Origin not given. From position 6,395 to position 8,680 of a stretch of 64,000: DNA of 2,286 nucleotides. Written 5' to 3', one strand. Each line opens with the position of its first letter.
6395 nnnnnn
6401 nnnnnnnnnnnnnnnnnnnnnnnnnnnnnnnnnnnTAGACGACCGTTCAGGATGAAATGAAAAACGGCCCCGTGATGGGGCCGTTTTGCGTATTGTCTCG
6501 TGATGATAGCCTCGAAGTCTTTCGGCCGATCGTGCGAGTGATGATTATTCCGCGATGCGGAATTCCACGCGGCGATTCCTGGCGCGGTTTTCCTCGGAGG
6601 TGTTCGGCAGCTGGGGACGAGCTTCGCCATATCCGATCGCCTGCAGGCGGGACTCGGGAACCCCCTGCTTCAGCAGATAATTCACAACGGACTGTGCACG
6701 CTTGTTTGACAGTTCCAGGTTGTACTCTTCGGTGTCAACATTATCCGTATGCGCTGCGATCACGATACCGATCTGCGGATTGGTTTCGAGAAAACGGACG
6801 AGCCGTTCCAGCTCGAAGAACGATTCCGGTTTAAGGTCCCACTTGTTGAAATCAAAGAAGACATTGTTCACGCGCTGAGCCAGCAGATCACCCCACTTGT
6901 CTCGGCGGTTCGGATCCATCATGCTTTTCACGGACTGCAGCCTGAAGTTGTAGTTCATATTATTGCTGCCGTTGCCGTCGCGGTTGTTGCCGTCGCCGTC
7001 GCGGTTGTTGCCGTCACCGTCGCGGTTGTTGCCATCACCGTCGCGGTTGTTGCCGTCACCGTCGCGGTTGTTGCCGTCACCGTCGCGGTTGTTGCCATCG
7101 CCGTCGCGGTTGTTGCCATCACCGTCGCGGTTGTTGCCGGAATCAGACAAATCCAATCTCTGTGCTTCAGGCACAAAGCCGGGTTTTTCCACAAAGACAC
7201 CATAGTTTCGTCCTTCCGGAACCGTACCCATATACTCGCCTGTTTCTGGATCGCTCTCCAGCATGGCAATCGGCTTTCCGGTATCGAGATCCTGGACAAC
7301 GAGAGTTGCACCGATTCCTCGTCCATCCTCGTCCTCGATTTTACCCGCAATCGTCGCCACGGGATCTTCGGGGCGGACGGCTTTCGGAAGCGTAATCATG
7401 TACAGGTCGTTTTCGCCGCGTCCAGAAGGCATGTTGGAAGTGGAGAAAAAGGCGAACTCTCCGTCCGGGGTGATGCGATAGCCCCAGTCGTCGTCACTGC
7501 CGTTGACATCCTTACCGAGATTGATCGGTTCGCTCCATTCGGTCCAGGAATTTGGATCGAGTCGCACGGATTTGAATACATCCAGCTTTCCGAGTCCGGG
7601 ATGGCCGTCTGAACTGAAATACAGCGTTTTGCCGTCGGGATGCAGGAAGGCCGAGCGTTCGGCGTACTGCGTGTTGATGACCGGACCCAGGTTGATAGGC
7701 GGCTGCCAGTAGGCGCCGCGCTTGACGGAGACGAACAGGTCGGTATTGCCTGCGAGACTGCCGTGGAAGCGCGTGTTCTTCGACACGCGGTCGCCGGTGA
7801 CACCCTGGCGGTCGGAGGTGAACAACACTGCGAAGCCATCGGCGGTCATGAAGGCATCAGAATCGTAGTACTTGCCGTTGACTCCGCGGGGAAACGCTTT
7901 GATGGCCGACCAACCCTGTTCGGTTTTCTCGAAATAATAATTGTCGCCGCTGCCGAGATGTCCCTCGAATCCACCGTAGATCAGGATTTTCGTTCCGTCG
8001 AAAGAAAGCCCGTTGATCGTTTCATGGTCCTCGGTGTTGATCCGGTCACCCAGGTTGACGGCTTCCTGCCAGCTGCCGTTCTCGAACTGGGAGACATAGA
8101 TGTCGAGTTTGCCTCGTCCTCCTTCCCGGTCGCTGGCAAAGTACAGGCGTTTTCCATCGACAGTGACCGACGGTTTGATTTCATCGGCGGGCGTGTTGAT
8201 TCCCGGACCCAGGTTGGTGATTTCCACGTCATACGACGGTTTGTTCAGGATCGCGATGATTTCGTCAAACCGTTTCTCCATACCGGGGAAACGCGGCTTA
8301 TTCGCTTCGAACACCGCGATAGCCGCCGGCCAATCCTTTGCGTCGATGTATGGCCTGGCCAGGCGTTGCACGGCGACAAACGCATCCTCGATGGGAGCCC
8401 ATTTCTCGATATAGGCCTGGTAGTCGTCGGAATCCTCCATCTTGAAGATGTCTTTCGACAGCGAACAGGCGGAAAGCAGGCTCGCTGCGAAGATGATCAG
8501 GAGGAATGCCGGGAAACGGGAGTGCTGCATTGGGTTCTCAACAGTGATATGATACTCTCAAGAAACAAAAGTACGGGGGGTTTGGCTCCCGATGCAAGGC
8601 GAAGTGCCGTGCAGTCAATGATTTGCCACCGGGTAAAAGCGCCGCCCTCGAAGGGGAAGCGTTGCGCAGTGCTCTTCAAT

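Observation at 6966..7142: In-frame 21-bp x8.5 microsatellite-like tandem repeat encoding (DGDGNNR)n inside an OmpA/PD40 lipoprotein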

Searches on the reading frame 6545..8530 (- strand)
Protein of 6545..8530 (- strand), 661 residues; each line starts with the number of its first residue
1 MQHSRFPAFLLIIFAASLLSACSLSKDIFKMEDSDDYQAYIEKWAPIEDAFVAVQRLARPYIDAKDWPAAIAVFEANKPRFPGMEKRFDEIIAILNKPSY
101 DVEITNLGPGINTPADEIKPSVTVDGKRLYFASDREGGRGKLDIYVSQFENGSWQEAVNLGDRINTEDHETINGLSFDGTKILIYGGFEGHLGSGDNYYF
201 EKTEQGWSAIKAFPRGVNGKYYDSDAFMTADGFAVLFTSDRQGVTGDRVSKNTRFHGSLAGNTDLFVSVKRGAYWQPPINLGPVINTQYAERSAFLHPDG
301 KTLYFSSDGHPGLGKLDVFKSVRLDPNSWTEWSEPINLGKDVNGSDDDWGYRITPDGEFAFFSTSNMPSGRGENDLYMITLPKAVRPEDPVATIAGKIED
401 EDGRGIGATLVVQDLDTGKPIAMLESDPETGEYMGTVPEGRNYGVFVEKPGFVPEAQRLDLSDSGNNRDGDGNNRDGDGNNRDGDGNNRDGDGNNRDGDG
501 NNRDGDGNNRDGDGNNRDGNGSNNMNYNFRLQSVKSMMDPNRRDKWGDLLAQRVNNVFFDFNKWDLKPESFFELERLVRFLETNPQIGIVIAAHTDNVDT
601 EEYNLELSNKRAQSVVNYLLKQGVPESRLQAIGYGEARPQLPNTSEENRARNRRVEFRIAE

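Call 4: search_protein_families(library=pfam, proteins=[window:6545-8530:-], max_evalue=0.1)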
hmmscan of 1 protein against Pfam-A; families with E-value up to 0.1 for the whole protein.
window:6545-8530:- (661 aa): 6 families
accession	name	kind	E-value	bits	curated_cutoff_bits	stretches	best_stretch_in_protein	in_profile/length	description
PF07676.18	PD40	-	6.1e-24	83.8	20.9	2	111-146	5-38/38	WD40-like Beta Propeller Repeat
PF00691.25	OmpA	-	2.8e-23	82.5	27.2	1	558-653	1-98/98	OmpA family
PF13620.12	CarboxypepD_reg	-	0.0037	18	32.3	1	393-464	1-72/82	Carboxypeptidase regulatory-like domain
PF24681.1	Kelch_KLHDC2_KLHL20_DRC7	-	0.0048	16.7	50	1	118-212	105-196/221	KLHDC2/KLHL20/DRC7 Kelch-repeats domain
PF19127.6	Choline_bind_3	-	0.022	15.1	27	0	299-310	8-19/47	Choline-binding repeat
PF22807.2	TrAA12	-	0.057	12.2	30.9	0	462-525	381-437/463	TrAA12-like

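Call 5: search_protein_families(library=ncbifam, proteins=[window:6545-8530:-], max_evalue=0.1)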
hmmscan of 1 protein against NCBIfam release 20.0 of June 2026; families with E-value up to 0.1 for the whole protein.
window:6545-8530:- (661 aa): 41 families (the best 25 are shown)
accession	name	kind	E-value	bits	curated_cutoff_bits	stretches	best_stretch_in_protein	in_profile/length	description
NF053607.1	CHU_0125_OmpA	equivalog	5e-72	243.4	620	4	554-661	530-638/639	CHU_0125 family OmpA-like outer membrane integrity protein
NF052230.1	T9SS_PorE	exception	7.3e-60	202.9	600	4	554-641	514-601/648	PorE family type IX secretion system protein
NF053611.1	YiaD_Gzip_OmpA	equivalog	1.5e-31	109.7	175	1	554-659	101-206/206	YiaD family glycine zipper/OmpA-like lipoprotein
NF053613.1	OMP_toxin_LptF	equivalog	8.2e-26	91.2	400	1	554-660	140-246/256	lipotoxin F family OmpA-related lipoprotein LptF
NF053612.1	anchor_PA1041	equivalog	1e-25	91.1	250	1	554-659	130-235/236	PA1041 family peptidoglycan-binding anchor lipoprotein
TIGR02802.1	Pal_lipo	equivalog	6.2e-25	87.3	125.35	1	557-658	2-103/104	peptidoglycan-associated lipoprotein Pal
NF045787.1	OmpABordt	equivalog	1.4e-23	83.5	200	1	556-659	86-189/194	outer membrane protein OmpA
NF033763.1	exchanger_TraB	exception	1.7e-21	75.8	700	1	559-659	396-497/522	outer membrane exchange protein TraB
NF053585.1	OMP_LP_YfiB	equivalog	2.1e-19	70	128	1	555-656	56-157/163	outer membrane lipoprotein YfiB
NF008071.1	PRK10808.1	equivalog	1.1e-18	67.7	277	1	556-654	232-332/358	porin OmpA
NF006541.1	PRK09038.1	equivalog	1.2e-18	67.7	283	1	555-659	141-248/253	flagellar motor protein MotD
NF008067.1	PRK10802.1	equivalog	7.9e-18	64.9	261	1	538-655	50-167/171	peptidoglycan-associated lipoprotein Pal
TIGR03350.1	type_VI_ompA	equivalog_domain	2.1e-16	60.1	139.8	1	565-658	40-136/137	type VI secretion system protein TssL, long form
NF006508.0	PRK08944.1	subfamily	1.1e-15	57.7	259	1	588-659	211-287/304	MotB family protein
NF007804.1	PRK10510.1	equivalog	1.9e-15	56.9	307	1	551-658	108-215/219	OmpA family lipoprotein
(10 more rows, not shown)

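Call 8: find_homologous_proteins(query=window:6545-8530:-)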
Query window:6545-8530:- (661 aa): 2296 proteins with E <= 0.001 among 8000 candidates; the best 120 are listed.
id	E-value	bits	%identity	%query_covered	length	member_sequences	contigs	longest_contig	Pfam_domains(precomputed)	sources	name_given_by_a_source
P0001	0.0e+0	1072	79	70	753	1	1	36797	PF00691.26,PF07676.19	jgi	jgi:outer membrane protein OmpA-like peptidoglycan-associated protein/Tol biopolymer transport syste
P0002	0.0e+0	1071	70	97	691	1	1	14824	PF00691.26,PF07676.19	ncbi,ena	-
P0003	0.0e+0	1043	60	100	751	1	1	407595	PF00691.26,PF13620.13,PF07676.19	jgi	jgi:outer membrane protein OmpA-like peptidoglycan-associated protein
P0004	0.0e+0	1030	60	100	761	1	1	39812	PF00691.26,PF13620.13,PF07676.19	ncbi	-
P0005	0.0e+0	1016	55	99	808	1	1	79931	PF00691.26,PF07676.19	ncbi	-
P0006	7.1e-292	988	66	99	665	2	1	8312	PF00691.26,PF07676.19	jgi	jgi:outer membrane protein OmpA-like peptidoglycan-associated protein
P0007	2.8e-291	986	59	96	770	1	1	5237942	PF00691.26,PF07676.19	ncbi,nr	ncbi:MAG: OmpA family protein [Bacteroidia bacterium]|nr:OmpA family protein [Bacteroidia bacterium]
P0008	6.9e-287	972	67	69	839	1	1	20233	PF00691.26,PF07676.19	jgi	jgi:outer membrane protein OmpA-like peptidoglycan-associated protein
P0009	1.3e-285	968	59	99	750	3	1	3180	PF00691.26,PF07676.19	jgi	jgi:outer membrane protein OmpA-like peptidoglycan-associated protein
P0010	6.4e-283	959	68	67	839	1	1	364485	PF00691.26,PF13620.13,PF07676.19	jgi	jgi:hypothetical protein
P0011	8.4e-281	952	60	99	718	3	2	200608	PF00691.26,PF13620.13,PF07676.19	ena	-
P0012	1.1e-279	948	72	66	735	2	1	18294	PF00691.26,PF13620.13,PF07676.19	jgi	-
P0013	5.9e-279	946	59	98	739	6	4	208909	PF00691.26,PF07676.19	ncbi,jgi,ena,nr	ncbi:MAG TPA: OmpA family protein [Bacteroidota bacterium]|nr:OmpA family protein [Bacteroidota bact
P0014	1.2e-261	888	60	99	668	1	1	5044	PF00691.26,PF07676.19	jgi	jgi:outer membrane protein OmpA-like peptidoglycan-associated protein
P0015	1.6e-260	885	57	77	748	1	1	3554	PF00691.26,PF07676.19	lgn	-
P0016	4.2e-253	860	59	97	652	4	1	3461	PF00691.26,PF07676.19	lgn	-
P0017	5.1e-252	857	59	98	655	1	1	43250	PF00691.26,PF07676.19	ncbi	-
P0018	3.1e-248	844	57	99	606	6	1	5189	PF00691.26,PF07676.19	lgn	-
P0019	5.3e-241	820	72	73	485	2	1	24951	PF13620.13,PF07676.19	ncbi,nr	ncbi:MAG: PD40 domain-containing protein, partial [Bacteroidetes bacterium]|nr:PD40 domain-containin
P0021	6.6e-238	810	54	99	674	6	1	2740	PF00691.26,PF07676.19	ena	-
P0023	3.0e-236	804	70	71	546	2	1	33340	PF13620.13,PF07676.19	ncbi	ncbi:MAG: hypothetical protein WAV84_14625, partial [Bacteroidota bacterium]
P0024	1.1e-234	799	63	21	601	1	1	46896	PF00691.26,PF07676.19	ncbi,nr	ncbi:MAG: OmpA family protein [Bacteroidota bacterium]|nr:OmpA family protein [Bacteroidota bacteriu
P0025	2.3e-231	788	69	77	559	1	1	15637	PF13620.13,PF07676.19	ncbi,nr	ncbi:MAG: hypothetical protein RBU27_12715, partial [Bacteroidota bacterium]|nr:hypothetical protein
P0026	1.1e-230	786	54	99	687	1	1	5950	PF00691.26,PF07676.19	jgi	jgi:outer membrane protein OmpA-like peptidoglycan-associated protein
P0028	1.1e-215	737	50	70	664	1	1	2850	PF00691.26,PF07676.19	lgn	-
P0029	9.9e-210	717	47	99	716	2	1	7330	PF00691.26,PF07676.19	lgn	-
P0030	7.2e-209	714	50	70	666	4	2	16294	PF00691.26,PF07676.19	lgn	-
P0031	1.4e-205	703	51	79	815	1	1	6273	PF00691.26,PF07676.19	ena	-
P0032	1.6e-194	667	56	60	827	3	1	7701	PF00691.26,PF07676.19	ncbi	-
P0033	6.6e-182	625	51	68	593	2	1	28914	PF00691.26,PF13620.13,PF07676.19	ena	-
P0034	3.7e-173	596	49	70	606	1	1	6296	PF00691.26,PF07676.19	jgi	jgi:outer membrane protein OmpA-like peptidoglycan-associated protein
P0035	4.8e-171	589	50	68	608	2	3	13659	PF00691.26,PF07676.19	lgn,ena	-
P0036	1.1e-170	588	49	69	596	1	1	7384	PF00691.26,PF07676.19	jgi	-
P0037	1.1e-170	588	48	69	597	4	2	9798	PF00691.26,PF13620.13,PF07676.19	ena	-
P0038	1.4e-170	587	49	70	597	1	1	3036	PF00691.26,PF07676.19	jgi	jgi:outer membrane protein OmpA-like peptidoglycan-associated protein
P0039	2.6e-170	587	49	70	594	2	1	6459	PF00691.26,PF07676.19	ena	-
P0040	6.4e-170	585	48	70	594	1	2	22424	PF00691.26,PF07676.19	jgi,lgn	jgi:outer membrane protein OmpA-like peptidoglycan-associated protein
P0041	1.2e-169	584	50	65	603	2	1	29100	PF00691.26,PF07676.19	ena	-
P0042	2.6e-169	583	49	65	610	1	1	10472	PF00691.26,PF07676.19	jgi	-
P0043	7.4e-169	582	48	70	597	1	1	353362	PF00691.26,PF13620.13,PF07676.19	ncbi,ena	-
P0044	1.5e-168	581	49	69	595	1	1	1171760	PF00691.26,PF07676.19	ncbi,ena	-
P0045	2.5e-168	580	50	66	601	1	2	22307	PF00691.26,PF07676.19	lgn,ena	-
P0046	8.9e-168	578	49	68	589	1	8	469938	PF00691.26,PF13620.13,PF07676.19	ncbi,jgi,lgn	-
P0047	4.6e-167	576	48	69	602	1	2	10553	PF00691.26,PF07676.19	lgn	-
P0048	5.4e-167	576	50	66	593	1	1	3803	PF00691.26,PF07676.19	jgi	jgi:outer membrane protein OmpA-like peptidoglycan-associated protein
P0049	1.4e-166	574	48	69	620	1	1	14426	PF00691.26,PF07676.19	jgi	jgi:outer membrane protein OmpA-like peptidoglycan-associated protein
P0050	2.3e-166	573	48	70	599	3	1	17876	PF00691.26,PF07676.19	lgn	-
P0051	2.5e-166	573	49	65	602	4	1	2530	PF00691.26,PF07676.19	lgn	-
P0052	3.1e-166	573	47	70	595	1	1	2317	PF00691.26,PF07676.19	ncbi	-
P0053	3.2e-166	573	50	65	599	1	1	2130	PF00691.26,PF07676.19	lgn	-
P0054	3.8e-166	573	47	70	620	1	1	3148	PF00691.26,PF07676.19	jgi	jgi:outer membrane protein OmpA-like peptidoglycan-associated protein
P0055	6.4e-166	572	49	66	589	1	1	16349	PF00691.26,PF07676.19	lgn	-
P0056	8.6e-166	572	49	69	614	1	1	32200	PF00691.26,PF07676.19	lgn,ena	-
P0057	2.0e-165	570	46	70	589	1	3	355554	PF00691.26,PF07676.19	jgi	jgi:outer membrane protein OmpA-like peptidoglycan-associated protein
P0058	1.3e-164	568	47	69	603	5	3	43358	PF00691.26,PF07676.19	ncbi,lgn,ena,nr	ncbi:MAG: OmpA family protein [Bacteroidetes bacterium]|nr:OmpA family protein [Bacteroidota bacteri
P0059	1.4e-164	568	46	70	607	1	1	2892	PF00691.26,PF07676.19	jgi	-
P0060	2.4e-164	567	47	69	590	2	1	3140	PF00691.26,PF07676.19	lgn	-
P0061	3.3e-164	566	48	69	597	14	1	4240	PF00691.26,PF13620.13,PF07676.19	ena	-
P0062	4.8e-164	566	50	65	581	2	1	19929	PF00691.26,PF07676.19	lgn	-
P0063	5.7e-164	566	48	69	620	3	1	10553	PF00691.26,PF07676.19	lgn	-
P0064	5.9e-164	566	48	69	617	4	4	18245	PF00691.26,PF07676.19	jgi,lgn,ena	jgi:outer membrane protein OmpA-like peptidoglycan-associated protein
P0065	7.0e-164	565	48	70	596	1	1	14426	PF00691.26,PF07676.19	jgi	jgi:outer membrane protein OmpA-like peptidoglycan-associated protein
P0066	9.1e-164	565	46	69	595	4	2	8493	PF00691.26,PF07676.19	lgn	-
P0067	9.4e-164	565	47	68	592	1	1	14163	PF00691.26,PF07676.19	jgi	jgi:outer membrane protein OmpA-like peptidoglycan-associated protein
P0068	1.2e-163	565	46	69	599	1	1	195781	PF00691.26,PF07676.19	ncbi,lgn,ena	ncbi:MAG: OmpA family protein [bacterium]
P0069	1.3e-163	564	45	71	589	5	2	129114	PF00691.26,PF07676.19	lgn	-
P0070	1.5e-163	564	47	69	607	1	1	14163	PF00691.26,PF07676.19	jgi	jgi:outer membrane protein OmpA-like peptidoglycan-associated protein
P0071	1.6e-163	564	48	68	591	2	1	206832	PF00691.26,PF07676.19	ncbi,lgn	-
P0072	2.2e-163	564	46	69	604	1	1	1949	PF00691.26,PF07676.19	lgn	-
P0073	2.3e-163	564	47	70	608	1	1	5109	PF00691.26,PF07676.19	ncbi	-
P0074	2.4e-163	564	47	69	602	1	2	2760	PF00691.26,PF07676.19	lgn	-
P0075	2.4e-163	564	49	68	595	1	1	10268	PF00691.26,PF07676.19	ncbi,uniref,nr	ncbi:OmpA family protein [candidate division WOR-3 bacterium]|uniref:OmpA family protein n=1 Tax=can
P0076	4.0e-163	563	45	71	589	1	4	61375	PF00691.26,PF07676.19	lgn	-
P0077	4.4e-163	563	46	70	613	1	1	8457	PF00691.26,PF07676.19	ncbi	-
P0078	4.4e-163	563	48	66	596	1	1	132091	PF00691.26,PF07676.19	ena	-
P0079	4.6e-163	563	49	65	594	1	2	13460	PF00691.26,PF07676.19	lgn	-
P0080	1.0e-162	561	48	67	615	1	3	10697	PF00691.26,PF07676.19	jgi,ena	-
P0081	1.3e-162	561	46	70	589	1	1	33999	PF00691.26,PF07676.19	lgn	-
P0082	1.4e-162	561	47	70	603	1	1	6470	PF00691.26,PF07676.19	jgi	jgi:outer membrane protein OmpA-like peptidoglycan-associated protein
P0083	1.6e-162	561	47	69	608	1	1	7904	PF00691.26,PF07676.19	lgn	-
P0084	2.3e-162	560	47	69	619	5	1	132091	PF00691.26,PF07676.19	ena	-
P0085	2.5e-162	560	48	65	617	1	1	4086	PF00691.26,PF07676.19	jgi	jgi:outer membrane protein OmpA-like peptidoglycan-associated protein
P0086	2.9e-162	560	46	69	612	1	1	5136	PF00691.26,PF07676.19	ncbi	ncbi:MAG: OmpA family protein [Ignavibacteria bacterium]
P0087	3.2e-162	560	46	68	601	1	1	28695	PF00691.26,PF07676.19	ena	-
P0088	4.7e-162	559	48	70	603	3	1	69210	PF00691.26,PF07676.19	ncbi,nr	ncbi:MAG: hypothetical protein EHM58_03800 [Ignavibacteriae bacterium]|nr:MAG: hypothetical protein 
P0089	5.5e-162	559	49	66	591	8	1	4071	PF00691.26,PF07676.19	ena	-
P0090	6.2e-162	559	48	69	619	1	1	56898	PF00691.26,PF07676.19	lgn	-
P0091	6.7e-162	559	49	66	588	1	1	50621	PF00691.26,PF05359.17,PF07676.19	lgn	-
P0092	8.5e-162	558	47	69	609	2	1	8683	PF00691.26,PF07676.19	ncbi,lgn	ncbi:MAG: OmpA family protein [bacterium]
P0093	1.2e-161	558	48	67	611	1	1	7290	PF00691.26,PF07676.19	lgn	-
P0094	1.6e-161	558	48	66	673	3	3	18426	PF00691.26,PF07676.19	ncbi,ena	-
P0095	2.1e-161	557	48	70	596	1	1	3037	PF00691.26,PF07676.19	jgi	jgi:outer membrane protein OmpA-like peptidoglycan-associated protein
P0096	2.6e-161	557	46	69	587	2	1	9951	PF00691.26,PF07676.19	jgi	jgi:outer membrane protein OmpA-like peptidoglycan-associated protein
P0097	3.3e-161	556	45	69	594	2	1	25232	PF00691.26,PF13620.13,PF07676.19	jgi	jgi:outer membrane protein OmpA-like peptidoglycan-associated protein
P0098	5.1e-161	556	46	71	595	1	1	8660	PF00691.26,PF07676.19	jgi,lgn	jgi:outer membrane protein OmpA-like peptidoglycan-associated protein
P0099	5.6e-161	556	47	70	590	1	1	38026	PF00691.26,PF07676.19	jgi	-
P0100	7.1e-161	555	46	69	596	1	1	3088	PF00691.26,PF07676.19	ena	-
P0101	7.1e-161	555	48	68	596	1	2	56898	PF00691.26,PF07676.19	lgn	-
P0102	8.0e-161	555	42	98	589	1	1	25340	PF00691.26,PF07676.19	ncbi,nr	ncbi:MAG: OmpA family protein [Ignavibacteria bacterium]|nr:OmpA family protein [Ignavibacteria bact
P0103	1.3e-160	555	47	69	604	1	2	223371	PF00691.26,PF07676.19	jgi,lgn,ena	-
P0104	1.4e-160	554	48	66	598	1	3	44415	PF00691.26,PF07676.19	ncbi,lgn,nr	ncbi:MAG: OmpA family protein [Ignavibacteria bacterium]|nr:OmpA family protein [Ignavibacteria bact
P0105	1.5e-160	554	49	63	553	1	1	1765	PF00691.26,PF07676.19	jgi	jgi:outer membrane protein OmpA-like peptidoglycan-associated protein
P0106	1.5e-160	554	45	70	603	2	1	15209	PF00691.26,PF13620.13,PF07676.19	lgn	-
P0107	2.0e-160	554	46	68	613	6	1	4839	PF00691.26,PF07676.19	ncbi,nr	ncbi:MAG: OmpA family protein [candidate division WOR-3 bacterium]|nr:OmpA family protein [candidate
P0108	2.2e-160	554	46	69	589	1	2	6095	PF00691.26,PF07676.19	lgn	-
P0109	2.6e-160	553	46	70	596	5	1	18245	PF00691.26,PF07676.19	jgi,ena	-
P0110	3.0e-160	553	47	69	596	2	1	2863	PF00691.26,PF07676.19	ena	-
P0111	3.2e-160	553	43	98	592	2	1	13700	PF00691.26,PF24681.2,PF07676.19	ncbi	-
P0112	3.3e-160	553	45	69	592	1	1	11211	PF00691.26,PF13620.13,PF07676.19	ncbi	-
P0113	3.4e-160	553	46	70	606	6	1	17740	PF00691.26,PF07676.19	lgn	-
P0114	3.9e-160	553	48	68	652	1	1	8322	PF00691.26,PF13620.13,PF07676.19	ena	-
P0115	6.3e-160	552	47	69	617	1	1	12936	PF00691.26,PF07676.19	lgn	-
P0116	7.2e-160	552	46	69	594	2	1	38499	PF00691.26,PF07676.19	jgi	jgi:outer membrane protein OmpA-like peptidoglycan-associated protein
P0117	7.3e-160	552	48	65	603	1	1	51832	PF00691.26,PF07676.19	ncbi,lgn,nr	ncbi:OmpA family protein [candidate division WOR-3 bacterium]|nr:OmpA family protein [candidate divi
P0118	8.3e-160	552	43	94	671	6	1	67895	PF00691.26,PF07676.19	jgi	jgi:outer membrane protein OmpA-like peptidoglycan-associated protein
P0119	9.1e-160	552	47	68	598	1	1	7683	PF00691.26,PF07676.19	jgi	-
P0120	1.1e-159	551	48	66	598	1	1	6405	PF00691.26,PF07676.19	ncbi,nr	ncbi:MAG: PD40 domain-containing protein [Ignavibacteria bacterium]|nr:PD40 domain-containing protei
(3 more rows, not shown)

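Call 11: find_encoding_contigs(protein=window:6545-8530:-, flank=3000, max_places=6)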
Protein window:6545-8530:- (661 aa): no gene with exactly this product is on record in the collection.
